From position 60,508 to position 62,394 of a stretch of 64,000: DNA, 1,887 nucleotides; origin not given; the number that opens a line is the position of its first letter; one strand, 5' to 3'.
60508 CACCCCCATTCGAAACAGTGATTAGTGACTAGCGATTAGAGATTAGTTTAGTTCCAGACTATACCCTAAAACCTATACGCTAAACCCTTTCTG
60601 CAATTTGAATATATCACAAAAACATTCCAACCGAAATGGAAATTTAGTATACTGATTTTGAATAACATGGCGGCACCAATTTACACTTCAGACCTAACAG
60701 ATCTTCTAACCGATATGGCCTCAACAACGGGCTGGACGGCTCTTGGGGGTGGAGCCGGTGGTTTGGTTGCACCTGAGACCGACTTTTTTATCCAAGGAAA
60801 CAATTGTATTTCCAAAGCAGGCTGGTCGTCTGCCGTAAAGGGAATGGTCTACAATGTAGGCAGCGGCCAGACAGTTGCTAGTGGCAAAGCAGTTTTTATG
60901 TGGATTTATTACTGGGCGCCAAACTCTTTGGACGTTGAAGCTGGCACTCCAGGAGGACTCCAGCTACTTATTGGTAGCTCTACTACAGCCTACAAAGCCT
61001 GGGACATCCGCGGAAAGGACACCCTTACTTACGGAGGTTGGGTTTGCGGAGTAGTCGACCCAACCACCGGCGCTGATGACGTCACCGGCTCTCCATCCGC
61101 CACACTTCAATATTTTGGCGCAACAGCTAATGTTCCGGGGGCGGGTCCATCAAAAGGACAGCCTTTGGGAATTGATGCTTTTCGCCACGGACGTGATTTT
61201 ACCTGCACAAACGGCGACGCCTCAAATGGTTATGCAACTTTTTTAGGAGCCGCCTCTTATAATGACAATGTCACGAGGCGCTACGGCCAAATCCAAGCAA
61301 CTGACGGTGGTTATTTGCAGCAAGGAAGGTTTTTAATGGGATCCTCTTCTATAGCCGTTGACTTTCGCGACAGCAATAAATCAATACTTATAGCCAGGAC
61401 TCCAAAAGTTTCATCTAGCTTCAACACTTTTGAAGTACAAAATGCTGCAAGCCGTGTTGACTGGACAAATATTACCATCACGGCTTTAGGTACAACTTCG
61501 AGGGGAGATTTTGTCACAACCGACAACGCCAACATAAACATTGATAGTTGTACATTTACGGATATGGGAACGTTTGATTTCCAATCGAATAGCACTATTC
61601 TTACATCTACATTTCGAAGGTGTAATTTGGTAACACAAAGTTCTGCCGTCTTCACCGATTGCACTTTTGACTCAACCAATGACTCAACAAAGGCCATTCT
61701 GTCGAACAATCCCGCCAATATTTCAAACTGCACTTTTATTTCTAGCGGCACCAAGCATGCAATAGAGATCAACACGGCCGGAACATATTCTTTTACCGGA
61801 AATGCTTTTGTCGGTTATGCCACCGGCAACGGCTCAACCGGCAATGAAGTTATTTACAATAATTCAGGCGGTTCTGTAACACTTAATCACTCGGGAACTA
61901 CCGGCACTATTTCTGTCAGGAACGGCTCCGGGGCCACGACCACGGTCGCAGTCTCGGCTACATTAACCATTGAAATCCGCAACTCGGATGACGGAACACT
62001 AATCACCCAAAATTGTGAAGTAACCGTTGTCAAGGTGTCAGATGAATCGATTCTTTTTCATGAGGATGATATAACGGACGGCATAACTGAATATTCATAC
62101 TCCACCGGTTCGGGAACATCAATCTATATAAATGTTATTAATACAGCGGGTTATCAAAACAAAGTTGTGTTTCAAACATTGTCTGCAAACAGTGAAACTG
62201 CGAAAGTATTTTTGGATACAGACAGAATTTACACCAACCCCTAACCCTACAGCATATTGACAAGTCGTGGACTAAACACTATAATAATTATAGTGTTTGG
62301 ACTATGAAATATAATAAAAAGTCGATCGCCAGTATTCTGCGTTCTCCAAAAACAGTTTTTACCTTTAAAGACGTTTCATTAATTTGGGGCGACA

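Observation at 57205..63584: Defence island with three AbiEi/AbiEii pairs surrounding a foreign beta-helix gene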

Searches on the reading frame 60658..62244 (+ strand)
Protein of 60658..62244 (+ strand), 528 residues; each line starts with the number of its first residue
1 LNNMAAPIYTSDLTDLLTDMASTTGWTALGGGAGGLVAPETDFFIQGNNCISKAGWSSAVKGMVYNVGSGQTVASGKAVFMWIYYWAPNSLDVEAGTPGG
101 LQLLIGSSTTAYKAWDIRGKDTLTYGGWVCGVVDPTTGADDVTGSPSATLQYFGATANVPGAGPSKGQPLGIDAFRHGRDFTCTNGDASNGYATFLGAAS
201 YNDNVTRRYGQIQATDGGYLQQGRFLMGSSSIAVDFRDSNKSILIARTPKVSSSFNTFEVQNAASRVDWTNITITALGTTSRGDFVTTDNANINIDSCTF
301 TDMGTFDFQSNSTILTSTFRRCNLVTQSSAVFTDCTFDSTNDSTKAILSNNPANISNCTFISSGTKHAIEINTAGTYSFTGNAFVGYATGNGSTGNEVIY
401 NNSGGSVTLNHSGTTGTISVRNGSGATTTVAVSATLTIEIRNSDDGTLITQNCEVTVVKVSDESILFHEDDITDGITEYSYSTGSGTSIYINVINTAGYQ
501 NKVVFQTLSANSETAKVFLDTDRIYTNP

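Call 3: search_protein_families(library=pfam, proteins=[window:60658-62244:+], max_evalue=0.01)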
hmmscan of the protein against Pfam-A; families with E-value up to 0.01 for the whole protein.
window:60658-62244:+ (528 aa): 0 families

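Call 4: search_protein_families(library=padloc, proteins=[window:60658-62244:+], max_evalue=0.01)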
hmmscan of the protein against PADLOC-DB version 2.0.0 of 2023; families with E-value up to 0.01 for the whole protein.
window:60658-62244:+ (528 aa): 0 families

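Call 13: search_protein_families(library=phrogs, proteins=[window:60658-62244:+], max_evalue=0.01)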
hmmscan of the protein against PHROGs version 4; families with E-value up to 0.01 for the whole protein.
window:60658-62244:+ (528 aa): 0 families

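Call 14: find_homologous_proteins(query=window:60658-62244:+)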
Query window:60658-62244:+ (528 aa): 654 proteins with E <= 0.001 among 8000 candidates; the best 120 are listed.
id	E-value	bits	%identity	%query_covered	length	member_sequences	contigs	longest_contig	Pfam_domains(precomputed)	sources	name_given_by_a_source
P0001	0.0e+0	1120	100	96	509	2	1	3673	-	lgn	-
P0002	7.9e-288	973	84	99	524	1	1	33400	-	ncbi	-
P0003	3.8e-236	803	73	96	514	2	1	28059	-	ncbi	-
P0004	1.1e-214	732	68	93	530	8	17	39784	PF02369.23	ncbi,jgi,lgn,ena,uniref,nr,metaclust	ncbi:hypothetical protein COX59_03195 [Candidatus Beckwithbacteria bacterium CG_4_10_14_0_2_um_filte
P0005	2.2e-210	718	83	74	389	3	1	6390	-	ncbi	ncbi:MAG: hypothetical protein UV64_C0035G0001, partial [Parcubacteria group bacterium GW2011_GWC1_4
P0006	1.4e-209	715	65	99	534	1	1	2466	-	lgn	-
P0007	1.7e-207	708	76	80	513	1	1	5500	-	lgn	-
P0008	1.7e-207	708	70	88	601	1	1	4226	-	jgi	jgi:hypothetical protein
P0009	7.5e-200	683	61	99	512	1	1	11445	-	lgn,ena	-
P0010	8.3e-196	670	72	80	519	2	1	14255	-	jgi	jgi:hypothetical protein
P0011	8.2e-195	666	62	99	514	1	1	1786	-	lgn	-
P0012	4.2e-193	661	60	99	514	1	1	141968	-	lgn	-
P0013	6.2e-190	650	59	99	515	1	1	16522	-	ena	-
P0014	7.4e-188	643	60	99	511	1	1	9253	-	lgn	-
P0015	2.0e-179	615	69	78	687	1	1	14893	-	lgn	-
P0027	6.4e-164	564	55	99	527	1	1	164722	-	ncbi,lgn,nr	ncbi:MAG: hypothetical protein PHE48_04285 [Candidatus Daviesbacteria bacterium]|nr:hypothetical pro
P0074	2.8e-129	450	48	99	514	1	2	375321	-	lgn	-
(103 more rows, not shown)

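Call 16: find_encoding_contigs(protein=P0002, flank=10000, max_places=3)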
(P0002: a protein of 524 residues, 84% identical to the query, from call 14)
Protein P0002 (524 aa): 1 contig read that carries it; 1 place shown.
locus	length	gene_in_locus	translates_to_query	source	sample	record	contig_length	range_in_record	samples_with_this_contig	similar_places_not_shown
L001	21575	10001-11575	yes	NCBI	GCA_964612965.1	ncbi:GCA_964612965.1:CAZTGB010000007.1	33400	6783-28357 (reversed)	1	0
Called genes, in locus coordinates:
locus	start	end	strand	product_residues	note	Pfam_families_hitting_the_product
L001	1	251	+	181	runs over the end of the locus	PF00466:Ribosomal_L10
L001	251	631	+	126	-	PF16320:Ribosomal_L12_N, PF00542:Ribosomal_L12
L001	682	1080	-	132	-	PF01850:PIN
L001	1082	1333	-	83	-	PF02604:PhdYeFM_antitox (weak)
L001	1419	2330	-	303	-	PF07478:Dala_Dala_lig_C (faint), PF08443:RimK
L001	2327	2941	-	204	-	PF13489:Methyltransf_23 (weak), PF05175:MTS (weak), PF13847:Methyltransf_31, PF13649:Methyltransf_25, PF08241:Methyltransf_11, PF08242:Methyltransf_12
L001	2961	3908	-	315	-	-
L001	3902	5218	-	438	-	PF14397:ATPgrasp_ST, PF02655:ATP-grasp_3 (faint), PF08443:RimK (faint), PF05618:RimB-like (faint)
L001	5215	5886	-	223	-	PF14402:7TM_transglut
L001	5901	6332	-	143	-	-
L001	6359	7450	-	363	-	PF02743:dCache_1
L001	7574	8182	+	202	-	-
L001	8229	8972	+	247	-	-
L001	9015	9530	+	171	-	-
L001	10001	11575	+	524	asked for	-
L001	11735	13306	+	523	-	-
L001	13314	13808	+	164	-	-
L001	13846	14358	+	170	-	-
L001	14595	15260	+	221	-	PF08843:AbiEii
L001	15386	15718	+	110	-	PF05973:Gp49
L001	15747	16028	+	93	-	PF12844:HTH_19, PF13560:HTH_31, PF01381:HTH_3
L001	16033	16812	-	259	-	PF00583:Acetyltransf_1 (weak)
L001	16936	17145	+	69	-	PF02416:TatA_B_E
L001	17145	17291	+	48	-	PF02416:TatA_B_E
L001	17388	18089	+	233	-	PF00902:TatC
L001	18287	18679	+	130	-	-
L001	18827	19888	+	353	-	PF02661:Fic, PF22168:DIP2311-like_C (weak)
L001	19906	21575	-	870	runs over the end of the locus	PF08239:SH3_3 (weak)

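Call 17: find_encoding_contigs(protein=P0003, flank=10000, max_places=3)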
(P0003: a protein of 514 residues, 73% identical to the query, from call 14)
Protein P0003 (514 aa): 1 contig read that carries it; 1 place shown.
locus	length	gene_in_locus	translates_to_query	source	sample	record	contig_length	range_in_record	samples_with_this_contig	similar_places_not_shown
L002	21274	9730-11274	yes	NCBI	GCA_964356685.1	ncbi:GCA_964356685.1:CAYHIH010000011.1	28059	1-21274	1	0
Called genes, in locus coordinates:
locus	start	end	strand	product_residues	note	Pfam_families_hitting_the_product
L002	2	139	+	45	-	?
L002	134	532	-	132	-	-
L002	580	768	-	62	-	PF15919:HicB_lk_antitox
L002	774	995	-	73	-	PF07927:HicA_toxin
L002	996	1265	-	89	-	PF15919:HicB_lk_antitox (weak)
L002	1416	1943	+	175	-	PF00466:Ribosomal_L10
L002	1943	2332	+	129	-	PF16320:Ribosomal_L12_N, PF00542:Ribosomal_L12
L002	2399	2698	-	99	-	-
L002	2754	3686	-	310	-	PF14397:ATPgrasp_ST (faint), PF14398:ATPgrasp_YheCD (faint), PF02955:GSH-S_ATP (weak), PF08443:RimK (weak)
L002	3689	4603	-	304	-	PF08443:RimK, PF02955:GSH-S_ATP, PF14398:ATPgrasp_YheCD (faint)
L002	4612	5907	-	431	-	PF14397:ATPgrasp_ST, PF02655:ATP-grasp_3 (faint), PF08443:RimK (faint)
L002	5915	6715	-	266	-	PF14402:7TM_transglut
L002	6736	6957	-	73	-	PF12728:HTH_17, PF00376:MerR (weak), PF13411:MerR_1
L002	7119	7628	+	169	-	PF08239:SH3_3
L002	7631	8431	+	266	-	-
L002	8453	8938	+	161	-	-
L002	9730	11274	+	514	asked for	-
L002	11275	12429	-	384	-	PF01637:ATPase_2 (weak), PF00004:AAA (faint), PF13173:AAA_14, PF13401:AAA_22 (faint), PF13635:DUF4143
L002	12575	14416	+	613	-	-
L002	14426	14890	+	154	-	-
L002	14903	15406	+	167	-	-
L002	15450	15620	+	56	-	PF02416:TatA_B_E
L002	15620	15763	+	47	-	PF02416:TatA_B_E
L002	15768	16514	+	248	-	PF00902:TatC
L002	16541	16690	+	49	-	PF02416:TatA_B_E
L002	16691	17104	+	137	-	PF13367:PrsW-protease (weak)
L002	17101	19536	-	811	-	PF08239:SH3_3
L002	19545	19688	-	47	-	PF02416:TatA_B_E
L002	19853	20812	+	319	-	PF02661:Fic (weak)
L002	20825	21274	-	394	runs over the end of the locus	PF13173:AAA_14, PF13635:DUF4143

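Call 18: find_encoding_contigs(protein=P0004, flank=10000, max_places=4)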
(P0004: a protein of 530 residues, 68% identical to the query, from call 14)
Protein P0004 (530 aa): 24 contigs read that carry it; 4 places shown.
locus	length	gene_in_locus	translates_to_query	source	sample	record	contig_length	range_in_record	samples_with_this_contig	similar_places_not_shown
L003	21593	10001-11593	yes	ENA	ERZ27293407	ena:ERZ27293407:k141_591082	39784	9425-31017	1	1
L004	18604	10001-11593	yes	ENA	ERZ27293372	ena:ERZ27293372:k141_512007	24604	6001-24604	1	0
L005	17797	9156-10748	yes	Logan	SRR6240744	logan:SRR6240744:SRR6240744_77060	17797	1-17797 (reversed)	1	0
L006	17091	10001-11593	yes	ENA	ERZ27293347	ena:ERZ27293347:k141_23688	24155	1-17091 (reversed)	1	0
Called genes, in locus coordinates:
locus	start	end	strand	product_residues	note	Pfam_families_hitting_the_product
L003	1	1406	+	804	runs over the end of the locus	PF00376:MerR, PF01381:HTH_3 (faint), PF12728:HTH_17, PF13338:AbiEi_4 (faint), PF13384:HTH_23 (faint), PF13411:MerR_1, PF13518:HTH_28 (faint), PF12728:HTH_17 (weak)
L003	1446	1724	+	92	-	-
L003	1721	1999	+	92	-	PF15738:YafQ_toxin (weak)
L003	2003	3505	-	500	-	-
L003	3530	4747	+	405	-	PF08308:PEGA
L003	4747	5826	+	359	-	PF01300:Sua5_yciO_yrdC, PF02367:TsaE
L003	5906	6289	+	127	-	PF12728:HTH_17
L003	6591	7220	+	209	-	-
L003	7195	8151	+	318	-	PF03924:CHASE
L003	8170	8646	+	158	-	-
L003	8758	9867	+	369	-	PF13173:AAA_14, PF13401:AAA_22 (faint), PF13635:DUF4143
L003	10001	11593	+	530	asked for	PF02369:Big_1 (weak)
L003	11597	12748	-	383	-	PF13173:AAA_14, PF13635:DUF4143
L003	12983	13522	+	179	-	-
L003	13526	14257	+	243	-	PF08843:AbiEii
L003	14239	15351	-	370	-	PF13635:DUF4143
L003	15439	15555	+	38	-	-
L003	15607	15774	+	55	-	PF02416:TatA_B_E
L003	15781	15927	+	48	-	PF02416:TatA_B_E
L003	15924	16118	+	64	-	-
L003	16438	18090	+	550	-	PF08239:SH3_3 (faint)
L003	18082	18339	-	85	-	-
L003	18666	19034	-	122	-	PF11969:DcpS_C, PF01230:HIT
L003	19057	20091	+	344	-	PF00814:TsaD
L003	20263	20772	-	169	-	PF00334:NDK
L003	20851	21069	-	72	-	-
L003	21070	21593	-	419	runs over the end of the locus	PF00675:Peptidase_M16, PF05193:Peptidase_M16_C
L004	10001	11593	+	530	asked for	PF02369:Big_1 (weak)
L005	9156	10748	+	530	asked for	PF02369:Big_1 (weak)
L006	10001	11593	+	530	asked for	PF02369:Big_1 (weak)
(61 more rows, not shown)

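Call 28: search_protein_representatives(protein=window:60658-62244:+)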
Query: 528 residues. Proteins with E-value up to 0.001 (for the whole library): 1403; up to 1e-10: 1035; up to 1e-30: 452. The best 150 are listed.
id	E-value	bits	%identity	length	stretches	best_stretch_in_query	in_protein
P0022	2.1e-169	580.7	60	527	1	4-528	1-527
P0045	8.6e-149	512.8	57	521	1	4-481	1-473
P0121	1.1e-147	509.1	56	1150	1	4-510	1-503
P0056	2.6e-139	481.5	53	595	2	4-249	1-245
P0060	6.0e-139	480.3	50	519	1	4-528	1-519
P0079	2.4e-128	445.3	52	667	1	4-461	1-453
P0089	7.5e-125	433.8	46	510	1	4-527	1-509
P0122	4.8e-124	431.1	47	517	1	4-508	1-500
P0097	1.7e-123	429.3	48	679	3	4-432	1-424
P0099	2.6e-123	428.7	49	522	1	4-528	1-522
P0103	3.5e-121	421.7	49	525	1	4-460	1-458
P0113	4.0e-120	418.2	47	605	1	4-499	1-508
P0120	1.5e-118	413.0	47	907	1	5-528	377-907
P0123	7.8e-118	410.6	46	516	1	4-520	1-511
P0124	5.9e-117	407.7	52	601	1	4-449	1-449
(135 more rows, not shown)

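Call 35: predict_structure(alignment_id=A1)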
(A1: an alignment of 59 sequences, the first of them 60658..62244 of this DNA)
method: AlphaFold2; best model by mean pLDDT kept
length: 528 residues; sequences in the alignment: 59
mean_pLDDT: 93.7   pTM: 0.86
mean pLDDT of the five models: 93.7, 93.4, 93.1, 92.8, 92.5
residues with pLDDT >= 90: 448; 70-90: 63; 50-70: 16; < 50: 1
segments of 3 or more residues with pLDDT < 50: none
pLDDT, mean of each block of 10 residues (from residue 1): 79 95 92 81 94 93 97 97 96 94 98 97 93 97 97 97 87 97 83 95 94 95 98 97 97 98 98 97 97 99 98 99 97 98 96 98 95 95 95 89 97 90 96 90 94 94 95 94 81 92 91 92 68
secondary structure, 60 per line:
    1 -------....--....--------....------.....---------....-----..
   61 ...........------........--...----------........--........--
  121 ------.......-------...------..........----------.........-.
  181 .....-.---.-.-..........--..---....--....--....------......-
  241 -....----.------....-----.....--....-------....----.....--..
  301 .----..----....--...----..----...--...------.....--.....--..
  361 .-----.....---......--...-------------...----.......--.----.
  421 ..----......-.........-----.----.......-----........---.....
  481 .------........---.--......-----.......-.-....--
elements in order: E8-11 E14-17 E26-29 E36-40 E50-53 E59-71 E78-85 E101-108 E111-118 E127-133 E141-143 E150-159 E170-178 E180-185 H195-202 E212-215 E218-221 E224-227 E234-239 E242-245 E257-260 E266-270 E273-276 E284-287 E292-296 E299-301 E312-315 E318-320 E331-333 E336-338 E345-349 E359-361 E367-371 E375-380 E383-385 E399-401 E406-412 E420-422 E427-432 E434-442 E453-459 E465-472 E476-481 E488-495 E502-507 E513-519 H523-526

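Call 39: fold_search(model_id=the predicted structure, library=viral)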
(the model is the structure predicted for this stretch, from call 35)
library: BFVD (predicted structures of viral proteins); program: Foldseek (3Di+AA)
matches with E <= 10: 1300; with E <= 0.001: 20
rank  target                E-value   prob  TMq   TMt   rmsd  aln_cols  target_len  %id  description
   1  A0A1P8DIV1            6.9e-36  1.00  0.84  0.87   3.1       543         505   28  (no name in the UniProt tables at hand)
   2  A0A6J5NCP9            1.6e-21  1.00  0.63  0.40   7.7       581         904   17  Uncharacterized protein [uncultured Caudovirales phage]
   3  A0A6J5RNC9            6.9e-10  1.00  0.26  0.15  16.6       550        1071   13  Uncharacterized protein [uncultured Caudovirales phage]
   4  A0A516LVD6            4.9e-07  1.00  0.25  0.17   5.5       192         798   21  (no name in the UniProt tables at hand)
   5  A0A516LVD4            6.5e-07  1.00  0.25  0.42   5.8       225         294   19  (no name in the UniProt tables at hand)
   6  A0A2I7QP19            9.5e-07  1.00  0.35  0.17  13.9       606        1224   11  (no name in the UniProt tables at hand)
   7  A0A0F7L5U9            7.6e-06  1.00  0.24  0.50   3.8       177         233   19  Uncharacterized protein [uncultured marine virus]
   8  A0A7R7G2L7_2          3.1e-05  0.93  0.18  0.10  29.4       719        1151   10  (no name in the UniProt tables at hand)
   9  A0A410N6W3            4.3e-05  1.00  0.21  0.26   5.8       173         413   18  Prokaryotic polysaccharide deacetylase [Haloferax tailed virus 1]
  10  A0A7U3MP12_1          4.6e-05  1.00  0.37  0.23  13.2       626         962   10  (no name in the UniProt tables at hand)
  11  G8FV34                2.9e-04  0.99  0.18  0.14  17.5       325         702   12  Minor tail protein [Pediococcus phage cIP1]
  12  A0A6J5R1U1            3.2e-04  1.00  0.14  0.14   3.5       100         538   14  Uncharacterized protein [uncultured Caudovirales phage]
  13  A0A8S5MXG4            3.2e-04  1.00  0.15  0.12   3.1        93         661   17  DUF6273 domain-containing protein [Siphoviridae sp. ct91l7]
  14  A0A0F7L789            3.8e-04  1.00  0.20  0.26   6.1       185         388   14  Uncharacterized protein [uncultured marine virus]
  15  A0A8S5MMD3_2          4.2e-04  1.00  0.16  0.08   3.4       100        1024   13  Baseplate J like protein [Siphoviridae sp. ctxc31]
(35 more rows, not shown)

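Call 40: search_dna_similar(query=window:60667-62244:+, collection=phages, mode=protein, max_evalue=0.001, max_rows=20)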
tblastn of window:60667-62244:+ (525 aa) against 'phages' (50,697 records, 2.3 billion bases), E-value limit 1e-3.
Records with a match: 1; places in all: 1; records where one place covers at least 80% of the query: 0.
Best place of each record, by identity: <60% 1.
By first word of the organism name: Virus 1.
By host as written in the record: - 1.
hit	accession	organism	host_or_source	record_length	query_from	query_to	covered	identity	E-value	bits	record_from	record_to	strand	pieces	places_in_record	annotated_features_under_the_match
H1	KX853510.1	Virus Rctr197k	enrichment culture DAMO/AAA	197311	35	419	73%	32.2%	9e-32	136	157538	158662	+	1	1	hypothetical protein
